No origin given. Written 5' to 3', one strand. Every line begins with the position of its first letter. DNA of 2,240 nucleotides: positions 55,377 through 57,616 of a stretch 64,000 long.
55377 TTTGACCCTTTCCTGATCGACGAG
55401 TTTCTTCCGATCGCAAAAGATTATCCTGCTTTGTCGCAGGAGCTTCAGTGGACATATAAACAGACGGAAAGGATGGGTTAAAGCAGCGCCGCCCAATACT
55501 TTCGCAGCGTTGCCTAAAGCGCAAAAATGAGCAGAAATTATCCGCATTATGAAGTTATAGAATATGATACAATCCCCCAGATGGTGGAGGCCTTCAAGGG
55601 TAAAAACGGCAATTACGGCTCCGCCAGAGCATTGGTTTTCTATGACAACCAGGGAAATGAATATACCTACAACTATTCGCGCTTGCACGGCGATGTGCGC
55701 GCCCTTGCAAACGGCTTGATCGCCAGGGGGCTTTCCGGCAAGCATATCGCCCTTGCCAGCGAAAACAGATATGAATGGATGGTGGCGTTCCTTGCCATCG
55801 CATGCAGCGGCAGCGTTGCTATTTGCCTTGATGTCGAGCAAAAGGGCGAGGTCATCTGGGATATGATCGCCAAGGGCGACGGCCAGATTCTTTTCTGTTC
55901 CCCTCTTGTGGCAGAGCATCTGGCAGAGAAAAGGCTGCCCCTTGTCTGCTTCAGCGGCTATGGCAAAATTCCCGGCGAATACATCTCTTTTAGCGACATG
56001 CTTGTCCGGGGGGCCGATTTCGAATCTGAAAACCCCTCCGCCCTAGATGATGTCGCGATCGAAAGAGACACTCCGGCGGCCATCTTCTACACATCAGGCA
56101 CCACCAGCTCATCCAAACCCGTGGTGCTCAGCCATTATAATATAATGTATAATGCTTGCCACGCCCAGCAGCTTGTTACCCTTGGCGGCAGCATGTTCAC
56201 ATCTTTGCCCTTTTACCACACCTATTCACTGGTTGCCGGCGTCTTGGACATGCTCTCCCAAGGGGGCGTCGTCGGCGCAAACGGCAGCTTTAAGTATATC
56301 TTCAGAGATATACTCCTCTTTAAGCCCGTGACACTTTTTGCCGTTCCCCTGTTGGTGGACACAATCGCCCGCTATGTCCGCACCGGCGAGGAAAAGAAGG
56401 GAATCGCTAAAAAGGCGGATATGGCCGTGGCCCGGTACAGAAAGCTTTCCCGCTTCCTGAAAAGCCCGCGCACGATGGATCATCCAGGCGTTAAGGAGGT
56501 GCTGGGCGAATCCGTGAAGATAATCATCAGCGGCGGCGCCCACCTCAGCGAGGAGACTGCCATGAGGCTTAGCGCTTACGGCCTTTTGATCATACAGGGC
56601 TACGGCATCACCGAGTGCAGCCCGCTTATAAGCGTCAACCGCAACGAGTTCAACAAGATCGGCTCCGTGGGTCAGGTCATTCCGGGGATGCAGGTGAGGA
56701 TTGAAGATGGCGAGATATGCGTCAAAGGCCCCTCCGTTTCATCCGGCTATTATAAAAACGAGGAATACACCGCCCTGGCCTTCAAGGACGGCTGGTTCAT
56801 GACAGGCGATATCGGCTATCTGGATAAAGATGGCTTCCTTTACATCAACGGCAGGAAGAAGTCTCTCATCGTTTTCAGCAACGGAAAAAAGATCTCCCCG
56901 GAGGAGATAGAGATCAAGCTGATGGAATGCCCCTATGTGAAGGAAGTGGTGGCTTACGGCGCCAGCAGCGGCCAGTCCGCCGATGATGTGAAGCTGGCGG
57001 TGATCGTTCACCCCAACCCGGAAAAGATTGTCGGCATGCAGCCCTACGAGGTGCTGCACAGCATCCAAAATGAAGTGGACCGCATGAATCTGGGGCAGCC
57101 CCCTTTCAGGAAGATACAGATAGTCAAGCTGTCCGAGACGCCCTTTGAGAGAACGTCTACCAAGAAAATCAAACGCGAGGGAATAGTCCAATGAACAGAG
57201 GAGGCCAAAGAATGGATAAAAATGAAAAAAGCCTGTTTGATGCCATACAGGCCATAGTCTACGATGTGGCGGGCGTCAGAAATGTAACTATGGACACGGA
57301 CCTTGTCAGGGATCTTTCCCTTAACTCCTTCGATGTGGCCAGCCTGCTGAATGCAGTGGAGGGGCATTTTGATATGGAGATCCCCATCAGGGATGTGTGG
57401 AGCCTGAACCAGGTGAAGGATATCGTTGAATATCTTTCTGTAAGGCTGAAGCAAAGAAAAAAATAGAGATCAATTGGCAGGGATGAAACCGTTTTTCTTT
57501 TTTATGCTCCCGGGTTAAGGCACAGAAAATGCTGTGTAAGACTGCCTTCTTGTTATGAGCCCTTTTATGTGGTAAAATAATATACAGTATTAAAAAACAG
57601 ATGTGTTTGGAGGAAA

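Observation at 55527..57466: Lipo-initiation set: acyl-AMP/CoA ligase and dedicated ACP, coupled to an N-terminal starter C domain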

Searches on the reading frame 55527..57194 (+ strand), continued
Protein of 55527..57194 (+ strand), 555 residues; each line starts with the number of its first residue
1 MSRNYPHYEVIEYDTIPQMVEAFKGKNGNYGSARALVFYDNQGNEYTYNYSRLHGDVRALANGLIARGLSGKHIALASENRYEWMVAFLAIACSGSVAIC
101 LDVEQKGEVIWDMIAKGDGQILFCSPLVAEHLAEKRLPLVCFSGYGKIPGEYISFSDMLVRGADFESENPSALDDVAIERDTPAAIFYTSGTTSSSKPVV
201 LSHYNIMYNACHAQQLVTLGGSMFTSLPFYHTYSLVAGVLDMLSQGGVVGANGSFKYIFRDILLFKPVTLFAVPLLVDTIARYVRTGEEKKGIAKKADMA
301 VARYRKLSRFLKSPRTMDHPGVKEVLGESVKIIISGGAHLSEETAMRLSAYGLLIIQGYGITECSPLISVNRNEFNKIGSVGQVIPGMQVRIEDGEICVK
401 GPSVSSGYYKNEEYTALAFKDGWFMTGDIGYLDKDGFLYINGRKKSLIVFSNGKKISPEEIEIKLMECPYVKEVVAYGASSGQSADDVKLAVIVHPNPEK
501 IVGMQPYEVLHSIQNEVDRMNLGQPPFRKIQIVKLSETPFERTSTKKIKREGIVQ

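Call 18: find_encoding_contigs(protein=P0089, flank=10000, max_places=2)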
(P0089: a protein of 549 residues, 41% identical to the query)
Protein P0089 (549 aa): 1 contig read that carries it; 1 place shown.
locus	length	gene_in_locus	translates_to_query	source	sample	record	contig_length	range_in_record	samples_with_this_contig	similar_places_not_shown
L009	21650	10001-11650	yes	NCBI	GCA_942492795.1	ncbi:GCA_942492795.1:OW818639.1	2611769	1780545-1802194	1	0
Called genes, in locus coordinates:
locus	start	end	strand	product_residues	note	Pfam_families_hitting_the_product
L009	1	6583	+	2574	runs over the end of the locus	PF00668:Condensation, PF00501:AMP-binding, PF00668:Condensation, PF00501:AMP-binding, PF13193:AMP-binding_C, PF01073:3Beta_HSD, PF01370:Epimerase, PF07993:NAD_binding_4, +2 more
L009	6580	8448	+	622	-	PF16927:HisKA_7TM, PF02518:HATPase_c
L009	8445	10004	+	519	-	PF00072:Response_reg, PF11849:DUF3369, PF13487:HD_5, PF01966:HD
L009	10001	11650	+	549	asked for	PF00501:AMP-binding, PF23562:AMP-binding_C_3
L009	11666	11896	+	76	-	PF00550:PP-binding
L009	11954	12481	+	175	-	PF01648:ACPS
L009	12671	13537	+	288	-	PF08812:YtxC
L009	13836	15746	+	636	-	PF02824:TGS, PF07973:tRNA_SAD, PF00587:tRNA-synt_2b, PF03129:HGTP_anticodon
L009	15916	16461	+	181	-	PF05198:IF3_N, PF00707:IF3_C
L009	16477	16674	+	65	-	PF01632:Ribosomal_L35p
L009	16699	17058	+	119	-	PF00453:Ribosomal_L20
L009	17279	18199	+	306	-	PF00440:TetR_N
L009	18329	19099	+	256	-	PF22435:MRM3-like_sub_bind, PF08032:SpoU_sub_bind, PF00588:SpoU_methylase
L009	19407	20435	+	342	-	PF02912:Phe_tRNA-synt_N, PF01409:tRNA-synt_2d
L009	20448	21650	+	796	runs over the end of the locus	PF01588:tRNA_bind, PF03483:B3_4, PF03484:B5, PF17759:tRNA_synthFbeta, PF03147:FDX-ACB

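Call 70: search_solved_structures(query=A5, max_evalue=1e-30)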
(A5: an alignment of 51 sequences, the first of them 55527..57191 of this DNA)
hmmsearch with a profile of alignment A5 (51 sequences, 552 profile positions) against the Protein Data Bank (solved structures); distinct sequences matched with E-value up to 1e-30: 56.
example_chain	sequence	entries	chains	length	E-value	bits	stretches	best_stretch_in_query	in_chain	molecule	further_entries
6k4c_A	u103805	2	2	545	4.7e-55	190.3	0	323-479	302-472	Ancestral luciferase AncLamp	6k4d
6qjz_A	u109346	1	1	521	1.4e-51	178.8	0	326-491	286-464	oxalyl CoA-synthetase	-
5ie0_A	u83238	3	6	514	9.3e-51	176.1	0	325-492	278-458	Oxalate--CoA ligase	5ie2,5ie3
4fuq_A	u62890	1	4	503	1.1e-49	172.6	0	320-494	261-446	Malonyl CoA synthetase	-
4fut_A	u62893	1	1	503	1.1e-49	172.6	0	320-494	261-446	Malonyl CoA synthetase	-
3r44_A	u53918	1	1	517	1.7e-49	172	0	327-497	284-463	fatty acyl CoA synthetase FADD13 (FATTY-ACYL-CoA SYNTHETASE)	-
3qya_A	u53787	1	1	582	2.1e-49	171.6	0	321-493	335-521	Luciferase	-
4gxr_A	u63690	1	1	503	2.4e-49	171.5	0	318-488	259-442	Malonyl CoA synthetase, Benzoate-CoA ligase Chimeric protein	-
4gxq_A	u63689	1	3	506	2.5e-49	171.4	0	318-488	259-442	Malonyl CoA synthetase, Benzoate-CoA ligase Chimeric protein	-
4m46_A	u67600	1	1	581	3.5e-49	170.9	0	321-493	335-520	Luciferase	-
6aaa_A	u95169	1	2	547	2.3e-47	165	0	322-493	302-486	Blue-shifted Luciferase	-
2d1t_A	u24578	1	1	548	8.5e-47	163.1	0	322-479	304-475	Luciferin 4-monooxygenase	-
2d1q_A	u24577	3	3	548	1.5e-46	162.2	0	321-479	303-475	Luciferin 4-monooxygenase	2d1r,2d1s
5u95_A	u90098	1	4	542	1.6e-46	162.2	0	322-496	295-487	4-coumarate--CoA ligase 2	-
5bsm_A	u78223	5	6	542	1.7e-46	162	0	322-496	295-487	4-coumarate--CoA ligase 2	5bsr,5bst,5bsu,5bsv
3pbk_A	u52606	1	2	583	1.3e-33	119.5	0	11-244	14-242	Fatty Acyl-Adenylate Ligase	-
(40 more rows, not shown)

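Call 71: predict_structure(alignment_id=A5)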
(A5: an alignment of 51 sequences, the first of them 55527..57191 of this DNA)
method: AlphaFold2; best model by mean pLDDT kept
length: 555 residues; sequences in the alignment: 51
mean_pLDDT: 85.6   pTM: 0.82
mean pLDDT of the five models: 85.6, 84.8, 84.0, 83.9, 83.2
residues with pLDDT >= 90: 301; 70-90: 180; 50-70: 49; < 50: 25
segments of 3 or more residues with pLDDT < 50: 191-194, 484-486, 541-555
pLDDT, mean of each block of 10 residues (from residue 1): 68 96 76 94 94 97 97 95 97 98 84 92 89 75 66 90 95 94 88 66 95 88 91 90 95 86 96 87 91 93 91 86 92 83 91 92 76 88 92 91 90 89 88 90 67 68 87 83 61 90 90 91 81 83 34 29
secondary structure, 60 per line:
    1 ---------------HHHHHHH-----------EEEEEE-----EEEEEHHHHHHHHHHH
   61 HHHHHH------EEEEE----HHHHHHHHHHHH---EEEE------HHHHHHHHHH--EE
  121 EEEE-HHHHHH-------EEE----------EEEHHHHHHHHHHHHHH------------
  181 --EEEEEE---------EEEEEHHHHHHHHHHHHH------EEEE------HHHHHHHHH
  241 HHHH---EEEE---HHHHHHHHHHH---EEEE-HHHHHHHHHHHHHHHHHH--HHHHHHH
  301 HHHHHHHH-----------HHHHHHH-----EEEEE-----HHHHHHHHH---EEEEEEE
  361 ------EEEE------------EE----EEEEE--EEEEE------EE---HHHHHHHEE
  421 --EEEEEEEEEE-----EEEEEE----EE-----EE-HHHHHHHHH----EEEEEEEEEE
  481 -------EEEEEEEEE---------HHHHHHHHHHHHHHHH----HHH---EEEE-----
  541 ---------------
elements in order: H16-22 E34-39 E45-49 H50-66 E73-77 H82-93 E97-100 H107-116 E119-124 H126-131 E139-141 E152-154 H155-168 E183-188 E198-202 H203-215 E222-225 H232-244 E248-251 H255-265 E269-272 H274-291 H294-308 H320-326 E332-336 H342-350 E354-360 E367-370 E389-393 E396-400 H412-418 E423-432 E438-443 H458-466 E471-480 E488-496 H506-521 E532-535

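Call 73: fold_search(model_id=the predicted structure, library=pdb)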
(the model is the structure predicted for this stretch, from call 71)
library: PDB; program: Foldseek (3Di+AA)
matches with E <= 10: 1609; with E <= 0.001: 630
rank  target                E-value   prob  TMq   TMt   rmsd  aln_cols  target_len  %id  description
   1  6k4d                  1.4e-35  1.00  0.64  0.66  10.8       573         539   22  Ancestral luciferase AncLamp in complex with ATP and D-luciferin (released 2020-05-27)
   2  5bst                  3.7e-35  1.00  0.74  0.78   4.3       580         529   22  Crystal structure of 4-coumarate:CoA ligase complexed with coumaroyl adenylate (released 2016-05-11)
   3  6qjz                  5.0e-35  1.00  0.69  0.76   5.9       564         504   24  Identificationand Characterization of an Oxalylfrom Grass pea (Lathyrus sativusCoA-Synthetase L.) (released 2020-08-26)
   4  6k4c                  8.8e-35  1.00  0.64  0.66  10.7       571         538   22  Ancestral luciferase AncLamp in complex with DLSA (released 2020-05-27)
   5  5ie2_A                1.2e-34  1.00  0.60  0.66  11.6       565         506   23  Crystal structure of a plant enzyme (released 2016-12-07)
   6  3a9v                  1.3e-34  1.00  0.73  0.77   4.7       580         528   21  Crystal structures and enzymatic mechanisms of a Populus tomentosa 4-coumarate--CoA ligase (released 2010-09-08)
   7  5bsr                  1.8e-34  1.00  0.73  0.76   4.7       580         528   21  Crystal structure of 4-coumarate:CoA ligase complexed with adenosine monophosphate and Coenzyme A (released 2016-05-11)
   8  5ie3_A                2.2e-34  1.00  0.60  0.65  11.7       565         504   23  Crystal structure of a plant enzyme (released 2016-12-07)
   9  4g36_B                5.6e-34  1.00  0.63  0.64  10.6       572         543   22  Photinus pyralis luciferase in the adenylate-forming conformation bound to DLSA (released 2012-08-15)
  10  4g37_B                7.4e-34  1.00  0.73  0.75   4.5       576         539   21  Structure of cross-linked firefly luciferase in second catalytic conformation (released 2012-08-15)
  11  5bsw_B                1.3e-33  1.00  0.65  0.69  10.5       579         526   22  Crystal structure of 4-coumarate:CoA ligase delta-V341 mutant complexed with feruloyl adenylate (released 2016-05-11)
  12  5bsm_A                1.9e-33  1.00  0.65  0.68  10.5       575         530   22  Crystal structure of 4-coumarate:CoA ligase complexed with magnesium and Adenosine triphosphate (released 2016-05-11)
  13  5ie0_A                2.8e-33  1.00  0.60  0.66  11.6       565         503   24  Crystal structure of a plant enzyme (released 2016-12-07)
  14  5dv9                  3.3e-33  1.00  0.64  0.65   8.7       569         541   21  Crystal structure of the Luciferase (released 2016-09-28)
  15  5bsw_A                3.5e-33  1.00  0.66  0.69  10.3       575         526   21  Crystal structure of 4-coumarate:CoA ligase delta-V341 mutant complexed with feruloyl adenylate (released 2016-05-11)
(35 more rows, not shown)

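Call 74: list_cluster_members(proteins=[P0028, P0012, P0055])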
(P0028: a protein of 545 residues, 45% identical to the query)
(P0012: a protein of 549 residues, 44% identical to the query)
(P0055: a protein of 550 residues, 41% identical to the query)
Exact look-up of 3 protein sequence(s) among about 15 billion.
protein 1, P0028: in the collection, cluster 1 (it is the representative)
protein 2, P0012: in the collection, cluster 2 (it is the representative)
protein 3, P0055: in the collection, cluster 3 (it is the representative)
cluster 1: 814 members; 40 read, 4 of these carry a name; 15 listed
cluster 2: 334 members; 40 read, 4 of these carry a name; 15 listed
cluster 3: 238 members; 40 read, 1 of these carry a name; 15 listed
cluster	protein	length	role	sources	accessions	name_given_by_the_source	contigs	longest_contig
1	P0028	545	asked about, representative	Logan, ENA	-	-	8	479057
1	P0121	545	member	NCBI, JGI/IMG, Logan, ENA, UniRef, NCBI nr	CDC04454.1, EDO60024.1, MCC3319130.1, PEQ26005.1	AMP-binding enzyme [[Clostridium] leptum DSM 753] | long-chain acyl-CoA synthetase | AMP-binding enzyme n=2 Tax=[Clostridium] leptum TaxID=1535 RepID=A7VW77_9FIRM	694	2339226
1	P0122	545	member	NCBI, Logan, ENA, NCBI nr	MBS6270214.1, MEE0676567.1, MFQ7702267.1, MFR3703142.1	MAG: AMP-binding protein [[Clostridium] leptum] | AMP-binding protein [Clostridiaceae bacterium]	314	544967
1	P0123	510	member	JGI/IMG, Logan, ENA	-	hypothetical protein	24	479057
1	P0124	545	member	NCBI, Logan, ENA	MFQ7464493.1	MAG: AMP-binding protein [[Clostridium] leptum]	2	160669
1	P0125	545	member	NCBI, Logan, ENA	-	-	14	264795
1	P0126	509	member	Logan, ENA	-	-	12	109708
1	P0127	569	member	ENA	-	-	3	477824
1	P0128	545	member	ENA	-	-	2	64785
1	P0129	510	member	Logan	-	-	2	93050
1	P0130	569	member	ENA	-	-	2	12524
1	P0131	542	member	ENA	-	-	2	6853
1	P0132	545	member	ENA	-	-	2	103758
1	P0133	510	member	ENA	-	-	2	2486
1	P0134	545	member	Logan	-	-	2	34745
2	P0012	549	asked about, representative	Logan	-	-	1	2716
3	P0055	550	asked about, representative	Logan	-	-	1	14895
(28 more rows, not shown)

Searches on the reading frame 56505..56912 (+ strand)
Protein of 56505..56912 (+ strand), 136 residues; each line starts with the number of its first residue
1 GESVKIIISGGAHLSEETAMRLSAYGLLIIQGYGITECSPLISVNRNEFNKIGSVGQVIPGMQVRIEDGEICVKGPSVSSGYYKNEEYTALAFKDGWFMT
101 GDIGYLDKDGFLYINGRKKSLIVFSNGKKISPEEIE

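Call 57: search_solved_structures(query=window:56505-56912:+, max_evalue=0.000001)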
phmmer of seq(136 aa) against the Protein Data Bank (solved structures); distinct sequences matched with E-value up to 0.000001: 84 (the best 60 are shown).
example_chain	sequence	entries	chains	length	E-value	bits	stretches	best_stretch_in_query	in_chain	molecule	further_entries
5x8f_A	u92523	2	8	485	1.6e-22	83.3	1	2-136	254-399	2-succinylbenzoate--CoA ligase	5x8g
5buq_A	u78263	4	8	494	1.7e-22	83.2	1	2-136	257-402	2-succinylbenzoate--CoA ligase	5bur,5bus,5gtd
3qya_A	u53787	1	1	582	8.1e-21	77.7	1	7-136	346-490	Luciferase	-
6q2m_A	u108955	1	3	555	9.6e-21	77.5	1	7-136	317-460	Luciferin 4-monooxygenase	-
4m46_A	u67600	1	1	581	4.2e-20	75.4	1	7-136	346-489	Luciferase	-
6qjz_A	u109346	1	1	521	5.8e-20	75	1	13-135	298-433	oxalyl CoA-synthetase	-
5ie0_A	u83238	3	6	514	6.1e-20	74.9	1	7-135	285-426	Oxalate--CoA ligase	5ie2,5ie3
6hps_A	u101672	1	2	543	8.1e-20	74.5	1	7-136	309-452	Luciferin 4-monooxygenase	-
1ba3_A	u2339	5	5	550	8.3e-20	74.5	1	7-136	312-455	LUCIFERASE | Luciferin 4-monooxygenase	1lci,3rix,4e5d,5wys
5kyt_A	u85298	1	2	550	8.3e-20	74.5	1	7-136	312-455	Luciferin 4-monooxygenase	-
3iep_A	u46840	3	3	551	8.4e-20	74.4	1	7-136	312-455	Luciferin 4-monooxygenase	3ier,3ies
4g36_A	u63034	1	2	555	8.4e-20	74.4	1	7-136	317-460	Luciferin 4-monooxygenase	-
5kyv_A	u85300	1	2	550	8.6e-20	74.4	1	7-136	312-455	Luciferin 4-monooxygenase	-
5dv9_A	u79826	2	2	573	9.1e-20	74.3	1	7-136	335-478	Luciferin 4-monooxygenase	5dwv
8wev_A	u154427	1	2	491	1.2e-19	74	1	3-136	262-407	Feruloyl-CoA Synthetase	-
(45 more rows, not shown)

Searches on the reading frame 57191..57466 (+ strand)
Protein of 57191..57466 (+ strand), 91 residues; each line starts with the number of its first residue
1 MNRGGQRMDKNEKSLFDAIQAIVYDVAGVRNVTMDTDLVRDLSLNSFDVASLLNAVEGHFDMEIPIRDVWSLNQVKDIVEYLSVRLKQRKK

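Call 7: search_protein_families(library=pfam, proteins=[window:57191-57466:+], max_evalue=0.01)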
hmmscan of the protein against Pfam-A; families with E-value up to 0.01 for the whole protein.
window:57191-57466:+ (91 aa): 1 family
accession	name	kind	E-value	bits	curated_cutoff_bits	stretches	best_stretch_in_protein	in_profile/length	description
PF00550.31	PP-binding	-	2.8e-09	37.5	20.8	1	17-82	1-67/67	Phosphopantetheine attachment site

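Call 8: search_protein_families(library=ncbifam, proteins=[window:57191-57466:+], max_evalue=0.01)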
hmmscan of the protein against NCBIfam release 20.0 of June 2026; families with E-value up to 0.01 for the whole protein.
window:57191-57466:+ (91 aa): 12 families
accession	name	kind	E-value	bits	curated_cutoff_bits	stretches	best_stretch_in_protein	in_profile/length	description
NF002148.0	PRK00982.1-2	subfamily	3.6e-12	46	71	1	13-84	3-76/79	acyl carrier protein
NF002150.0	PRK00982.1-4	subfamily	3.9e-11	43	66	1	12-84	3-77/80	acyl carrier protein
TIGR00517.1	acyl_carrier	equivalog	6.6e-11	41.9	70.45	1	14-83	3-74/77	acyl carrier protein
NF002147.0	PRK00982.1-1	equivalog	1.1e-09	37.9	84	1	10-83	3-78/83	acyl carrier protein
NF040636.1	AcpM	exception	1.1e-08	35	146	1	12-83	3-76/93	meromycolate extension acyl carrier protein AcpM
NF009104.0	PRK12449.1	equivalog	1.9e-08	34.1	70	1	31-86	24-79/80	acyl carrier protein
NF002149.0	PRK00982.1-3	equivalog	1.2e-06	28.4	106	1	18-83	7-74/78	acyl carrier protein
NF002151.0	PRK00982.1-5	equivalog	2.1e-06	27.8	92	1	17-83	6-74/78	acyl carrier protein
NF006031.0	PRK08172.1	equivalog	0.00063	20.3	76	1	28-88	20-80/82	acyl carrier protein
NF005480.0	PRK07081.1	equivalog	0.0032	17.4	72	1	28-65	18-54/83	acyl carrier protein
NF003464.0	PRK05087.1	equivalog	0.0044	17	68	1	31-69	21-63/78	D-alanine--poly(phosphoribitol) ligase subunit DltC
NF005502.0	PRK07117.1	equivalog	0.0088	16.3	79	0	12-87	3-80/82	acyl carrier protein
